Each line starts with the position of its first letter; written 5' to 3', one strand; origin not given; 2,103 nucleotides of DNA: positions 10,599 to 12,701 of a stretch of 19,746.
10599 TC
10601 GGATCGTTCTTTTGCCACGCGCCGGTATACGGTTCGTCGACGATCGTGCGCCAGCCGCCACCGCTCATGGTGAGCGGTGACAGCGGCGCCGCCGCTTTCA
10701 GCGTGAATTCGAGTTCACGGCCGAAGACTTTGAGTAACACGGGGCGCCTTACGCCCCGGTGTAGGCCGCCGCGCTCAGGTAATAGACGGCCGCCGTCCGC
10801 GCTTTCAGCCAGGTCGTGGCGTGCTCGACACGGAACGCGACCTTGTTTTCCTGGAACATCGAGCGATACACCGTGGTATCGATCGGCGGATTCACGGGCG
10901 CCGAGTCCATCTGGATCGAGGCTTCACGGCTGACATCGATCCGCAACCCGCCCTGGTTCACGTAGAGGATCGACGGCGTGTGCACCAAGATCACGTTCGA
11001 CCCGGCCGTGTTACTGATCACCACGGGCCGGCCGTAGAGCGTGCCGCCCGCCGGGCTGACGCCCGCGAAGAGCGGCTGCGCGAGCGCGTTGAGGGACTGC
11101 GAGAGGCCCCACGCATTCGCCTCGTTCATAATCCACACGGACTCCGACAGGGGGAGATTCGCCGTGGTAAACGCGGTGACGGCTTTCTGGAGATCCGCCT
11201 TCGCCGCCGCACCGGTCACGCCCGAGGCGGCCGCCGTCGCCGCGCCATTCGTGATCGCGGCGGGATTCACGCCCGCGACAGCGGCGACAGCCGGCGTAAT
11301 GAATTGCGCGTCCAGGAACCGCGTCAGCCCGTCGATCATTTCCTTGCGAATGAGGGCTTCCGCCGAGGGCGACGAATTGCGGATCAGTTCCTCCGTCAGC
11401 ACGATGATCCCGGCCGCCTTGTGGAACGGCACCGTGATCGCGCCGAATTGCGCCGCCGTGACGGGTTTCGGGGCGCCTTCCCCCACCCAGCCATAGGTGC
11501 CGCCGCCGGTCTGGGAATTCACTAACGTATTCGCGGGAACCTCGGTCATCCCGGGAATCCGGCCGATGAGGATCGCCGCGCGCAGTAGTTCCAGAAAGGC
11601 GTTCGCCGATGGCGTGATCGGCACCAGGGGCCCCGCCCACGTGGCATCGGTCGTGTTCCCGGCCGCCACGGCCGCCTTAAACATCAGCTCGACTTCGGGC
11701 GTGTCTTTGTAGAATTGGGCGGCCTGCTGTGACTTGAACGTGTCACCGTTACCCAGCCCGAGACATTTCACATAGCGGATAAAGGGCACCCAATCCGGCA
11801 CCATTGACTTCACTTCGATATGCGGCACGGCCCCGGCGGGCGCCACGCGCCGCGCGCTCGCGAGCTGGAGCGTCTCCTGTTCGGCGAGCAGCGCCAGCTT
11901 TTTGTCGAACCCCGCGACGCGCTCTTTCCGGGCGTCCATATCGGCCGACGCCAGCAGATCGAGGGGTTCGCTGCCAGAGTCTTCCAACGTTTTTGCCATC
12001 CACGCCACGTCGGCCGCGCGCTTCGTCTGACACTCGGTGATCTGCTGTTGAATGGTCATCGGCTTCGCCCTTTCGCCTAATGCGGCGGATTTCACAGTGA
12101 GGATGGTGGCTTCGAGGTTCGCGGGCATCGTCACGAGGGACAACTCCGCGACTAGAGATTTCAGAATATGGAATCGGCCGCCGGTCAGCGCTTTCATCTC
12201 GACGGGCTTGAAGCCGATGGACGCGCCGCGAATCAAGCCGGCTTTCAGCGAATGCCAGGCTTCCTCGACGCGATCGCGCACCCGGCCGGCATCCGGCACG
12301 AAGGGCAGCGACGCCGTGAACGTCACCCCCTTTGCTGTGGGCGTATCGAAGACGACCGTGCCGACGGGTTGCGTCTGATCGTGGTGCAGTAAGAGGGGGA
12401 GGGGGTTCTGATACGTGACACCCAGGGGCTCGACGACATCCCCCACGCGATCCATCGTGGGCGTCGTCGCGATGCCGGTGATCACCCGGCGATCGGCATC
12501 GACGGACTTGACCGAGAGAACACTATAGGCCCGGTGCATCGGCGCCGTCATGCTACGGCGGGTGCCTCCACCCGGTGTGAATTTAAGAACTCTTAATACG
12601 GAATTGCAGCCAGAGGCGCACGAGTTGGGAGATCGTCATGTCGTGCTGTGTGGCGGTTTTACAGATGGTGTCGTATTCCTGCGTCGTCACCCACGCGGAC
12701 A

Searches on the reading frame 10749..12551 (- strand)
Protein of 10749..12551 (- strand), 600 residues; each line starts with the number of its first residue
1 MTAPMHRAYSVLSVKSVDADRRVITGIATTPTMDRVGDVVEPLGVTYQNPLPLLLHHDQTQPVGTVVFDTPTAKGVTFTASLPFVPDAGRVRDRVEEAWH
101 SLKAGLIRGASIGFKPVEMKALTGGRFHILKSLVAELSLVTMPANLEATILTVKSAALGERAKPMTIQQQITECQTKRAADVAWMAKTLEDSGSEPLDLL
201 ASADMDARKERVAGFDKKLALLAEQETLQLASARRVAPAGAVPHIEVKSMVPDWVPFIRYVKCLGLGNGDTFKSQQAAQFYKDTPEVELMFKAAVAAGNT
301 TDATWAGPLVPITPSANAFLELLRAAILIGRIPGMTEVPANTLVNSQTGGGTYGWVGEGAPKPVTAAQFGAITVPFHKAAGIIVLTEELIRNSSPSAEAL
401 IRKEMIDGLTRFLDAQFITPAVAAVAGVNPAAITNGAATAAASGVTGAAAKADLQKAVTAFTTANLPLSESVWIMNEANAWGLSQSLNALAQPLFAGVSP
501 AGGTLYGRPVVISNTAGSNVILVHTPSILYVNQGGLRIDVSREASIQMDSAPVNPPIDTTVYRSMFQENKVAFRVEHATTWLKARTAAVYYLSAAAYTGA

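Call 51: search_protein_families(library=phrogs, max_evalue=0.001, proteins=[window:10749-12551:-])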
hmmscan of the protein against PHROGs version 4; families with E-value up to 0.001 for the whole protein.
window:10749-12551:- (600 aa): 12 families
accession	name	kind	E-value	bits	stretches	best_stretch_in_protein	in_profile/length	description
phrog_617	-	head and packaging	3.8e-110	370.6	1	5-597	9-626/626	major head protein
phrog_10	-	head and packaging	4.9e-37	129.3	1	134-600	219-641/752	major head protein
phrog_6538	-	unknown function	2.1e-33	116.6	1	413-598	5-188/193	-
phrog_13361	-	unknown function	8.5e-24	85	1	5-125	3-124/132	-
phrog_26508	-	unknown function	1.3e-23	84.2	1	463-598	2-139/144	-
phrog_80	-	head and packaging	4.7e-22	79.9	1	6-211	211-431/607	head maturation protease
phrog_30146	-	unknown function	9.7e-17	61.8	1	5-67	3-65/79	-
phrog_2263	-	head and packaging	6.3e-11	42.9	1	53-523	77-492/551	major head protein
phrog_3270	-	head and packaging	0.00043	20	1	95-179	76-156/603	head maturation protease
phrog_3244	-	head and packaging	0.00051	20.8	1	48-176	68-205/326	head maturation protease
phrog_7015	-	head and packaging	0.00054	20.5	1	11-168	5-154/240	head maturation protease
phrog_267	-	head and packaging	0.00095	19.4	0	403-517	136-260/410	major head protein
